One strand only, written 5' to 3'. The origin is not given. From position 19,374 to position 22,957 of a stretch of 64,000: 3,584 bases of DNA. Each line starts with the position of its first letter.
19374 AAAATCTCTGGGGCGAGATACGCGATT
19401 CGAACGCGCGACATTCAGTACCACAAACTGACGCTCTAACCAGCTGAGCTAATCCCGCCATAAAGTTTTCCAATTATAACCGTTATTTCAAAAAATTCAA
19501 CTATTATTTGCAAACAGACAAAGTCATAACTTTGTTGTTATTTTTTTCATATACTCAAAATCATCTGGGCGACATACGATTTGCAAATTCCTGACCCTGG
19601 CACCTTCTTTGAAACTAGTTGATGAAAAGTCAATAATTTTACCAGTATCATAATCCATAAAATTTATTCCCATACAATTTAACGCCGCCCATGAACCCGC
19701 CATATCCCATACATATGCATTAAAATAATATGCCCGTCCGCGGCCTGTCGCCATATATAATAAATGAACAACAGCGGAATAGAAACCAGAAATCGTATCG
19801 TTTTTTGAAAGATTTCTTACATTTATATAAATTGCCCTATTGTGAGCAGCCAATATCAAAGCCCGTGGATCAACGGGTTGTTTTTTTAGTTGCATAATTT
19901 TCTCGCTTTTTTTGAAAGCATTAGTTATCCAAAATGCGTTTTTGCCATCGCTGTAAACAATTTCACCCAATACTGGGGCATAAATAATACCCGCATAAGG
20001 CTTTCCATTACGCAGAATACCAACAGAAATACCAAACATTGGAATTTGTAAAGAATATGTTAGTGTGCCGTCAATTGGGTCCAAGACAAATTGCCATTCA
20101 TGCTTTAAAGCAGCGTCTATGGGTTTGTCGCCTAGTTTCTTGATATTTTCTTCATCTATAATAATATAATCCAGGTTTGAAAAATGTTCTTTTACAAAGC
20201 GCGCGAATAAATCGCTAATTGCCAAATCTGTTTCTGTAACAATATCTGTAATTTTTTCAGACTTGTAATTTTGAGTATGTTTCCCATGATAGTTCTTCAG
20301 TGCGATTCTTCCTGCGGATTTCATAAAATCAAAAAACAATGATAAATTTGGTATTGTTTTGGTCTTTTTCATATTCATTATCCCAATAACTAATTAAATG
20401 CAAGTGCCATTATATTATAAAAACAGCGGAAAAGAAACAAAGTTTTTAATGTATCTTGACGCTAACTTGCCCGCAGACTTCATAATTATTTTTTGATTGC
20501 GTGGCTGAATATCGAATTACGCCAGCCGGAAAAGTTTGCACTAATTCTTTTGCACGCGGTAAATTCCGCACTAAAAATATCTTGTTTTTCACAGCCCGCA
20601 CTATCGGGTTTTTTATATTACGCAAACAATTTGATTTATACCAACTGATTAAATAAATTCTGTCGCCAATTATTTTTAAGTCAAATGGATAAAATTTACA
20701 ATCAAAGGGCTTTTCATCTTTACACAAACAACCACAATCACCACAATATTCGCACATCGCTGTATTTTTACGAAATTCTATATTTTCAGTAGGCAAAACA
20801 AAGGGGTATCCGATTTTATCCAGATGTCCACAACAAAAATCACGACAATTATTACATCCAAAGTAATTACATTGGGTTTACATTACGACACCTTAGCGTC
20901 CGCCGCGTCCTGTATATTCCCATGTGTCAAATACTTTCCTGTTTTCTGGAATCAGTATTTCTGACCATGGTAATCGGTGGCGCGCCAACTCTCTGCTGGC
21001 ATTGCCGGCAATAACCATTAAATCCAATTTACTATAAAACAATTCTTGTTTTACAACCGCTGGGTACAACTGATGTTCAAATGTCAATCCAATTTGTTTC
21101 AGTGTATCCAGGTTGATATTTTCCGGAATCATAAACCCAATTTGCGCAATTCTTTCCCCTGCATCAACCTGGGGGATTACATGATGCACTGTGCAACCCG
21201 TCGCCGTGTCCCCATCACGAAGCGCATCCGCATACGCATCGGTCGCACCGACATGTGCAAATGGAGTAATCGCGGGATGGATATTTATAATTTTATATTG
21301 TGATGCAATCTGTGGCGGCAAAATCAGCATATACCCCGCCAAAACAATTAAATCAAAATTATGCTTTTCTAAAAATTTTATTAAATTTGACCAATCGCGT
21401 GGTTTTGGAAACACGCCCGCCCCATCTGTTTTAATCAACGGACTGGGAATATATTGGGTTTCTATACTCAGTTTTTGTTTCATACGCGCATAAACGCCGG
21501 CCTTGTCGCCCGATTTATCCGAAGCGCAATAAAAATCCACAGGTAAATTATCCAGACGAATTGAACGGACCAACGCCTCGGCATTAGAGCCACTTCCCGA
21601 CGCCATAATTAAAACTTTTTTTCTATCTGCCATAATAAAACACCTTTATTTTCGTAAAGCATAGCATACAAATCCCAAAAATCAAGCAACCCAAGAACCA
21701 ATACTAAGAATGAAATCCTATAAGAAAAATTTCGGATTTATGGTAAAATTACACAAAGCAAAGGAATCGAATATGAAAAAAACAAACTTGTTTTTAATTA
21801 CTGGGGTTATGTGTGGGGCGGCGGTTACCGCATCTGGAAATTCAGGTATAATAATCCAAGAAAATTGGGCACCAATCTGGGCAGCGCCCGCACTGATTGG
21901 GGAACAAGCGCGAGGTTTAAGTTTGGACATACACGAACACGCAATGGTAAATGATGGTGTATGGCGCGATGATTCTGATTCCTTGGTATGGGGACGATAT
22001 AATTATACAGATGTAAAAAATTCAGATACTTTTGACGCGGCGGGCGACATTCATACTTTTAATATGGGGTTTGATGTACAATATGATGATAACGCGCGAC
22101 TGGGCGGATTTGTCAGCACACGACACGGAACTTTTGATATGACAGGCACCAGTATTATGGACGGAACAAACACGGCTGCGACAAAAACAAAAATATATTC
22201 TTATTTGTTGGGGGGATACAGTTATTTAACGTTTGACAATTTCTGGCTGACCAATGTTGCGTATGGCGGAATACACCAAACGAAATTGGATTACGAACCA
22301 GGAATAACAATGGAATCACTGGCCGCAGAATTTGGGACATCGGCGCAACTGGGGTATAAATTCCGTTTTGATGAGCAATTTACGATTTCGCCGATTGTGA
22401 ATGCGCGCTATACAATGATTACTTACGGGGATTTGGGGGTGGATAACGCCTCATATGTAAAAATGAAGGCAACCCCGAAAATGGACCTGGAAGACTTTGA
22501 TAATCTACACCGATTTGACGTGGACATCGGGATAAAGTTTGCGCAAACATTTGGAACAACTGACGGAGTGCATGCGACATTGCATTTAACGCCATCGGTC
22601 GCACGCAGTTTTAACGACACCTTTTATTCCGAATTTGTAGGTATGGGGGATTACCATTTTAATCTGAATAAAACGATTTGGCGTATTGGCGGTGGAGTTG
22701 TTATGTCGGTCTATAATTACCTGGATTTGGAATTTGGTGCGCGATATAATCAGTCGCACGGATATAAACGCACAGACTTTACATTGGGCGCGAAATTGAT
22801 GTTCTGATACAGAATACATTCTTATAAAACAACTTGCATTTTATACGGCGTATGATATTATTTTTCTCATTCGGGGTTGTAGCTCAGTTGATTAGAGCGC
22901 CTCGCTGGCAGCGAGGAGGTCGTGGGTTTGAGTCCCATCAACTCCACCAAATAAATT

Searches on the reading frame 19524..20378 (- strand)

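Call 51: search_protein_families(library=pfam, proteins=[window:19524-20378:-], max_evalue=0.001)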
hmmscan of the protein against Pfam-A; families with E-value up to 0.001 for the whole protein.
window:19524-20378:- (284 aa): 1 family
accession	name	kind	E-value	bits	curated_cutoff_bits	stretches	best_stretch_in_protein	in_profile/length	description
PF00459.30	Inositol_P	-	4.7e-31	108.7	27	1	19-246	13-241/271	Inositol monophosphatase family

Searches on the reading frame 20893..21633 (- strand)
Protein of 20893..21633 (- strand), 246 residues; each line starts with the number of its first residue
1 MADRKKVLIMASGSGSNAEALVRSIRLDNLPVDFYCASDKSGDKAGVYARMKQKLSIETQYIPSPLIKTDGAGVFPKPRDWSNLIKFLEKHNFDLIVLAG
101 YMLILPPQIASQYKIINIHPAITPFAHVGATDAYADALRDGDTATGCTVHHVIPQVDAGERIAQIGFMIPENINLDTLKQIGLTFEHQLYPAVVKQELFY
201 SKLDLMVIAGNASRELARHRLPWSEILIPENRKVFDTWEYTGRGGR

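Call 79: search_protein_families(library=pfam, proteins=[window:20893-21633:-], max_evalue=0.001)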
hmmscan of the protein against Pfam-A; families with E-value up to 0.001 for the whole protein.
window:20893-21633:- (246 aa): 1 family
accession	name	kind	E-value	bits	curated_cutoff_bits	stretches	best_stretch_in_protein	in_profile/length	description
PF00551.24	Formyl_trans_N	-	8.8e-28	97.7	26.1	1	5-194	1-181/181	Formyl transferase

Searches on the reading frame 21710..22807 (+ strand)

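Call 98: search_protein_families(library=pfam, proteins=[window:21710-22807:+], max_evalue=0.01)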
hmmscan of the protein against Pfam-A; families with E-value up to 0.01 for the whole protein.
window:21710-22807:+ (365 aa): 1 family
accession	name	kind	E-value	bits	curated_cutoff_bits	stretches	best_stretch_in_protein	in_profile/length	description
PF03797.25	Autotransporter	-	3.7e-16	60.1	26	1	93-342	1-252/255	Autotransporter beta-domain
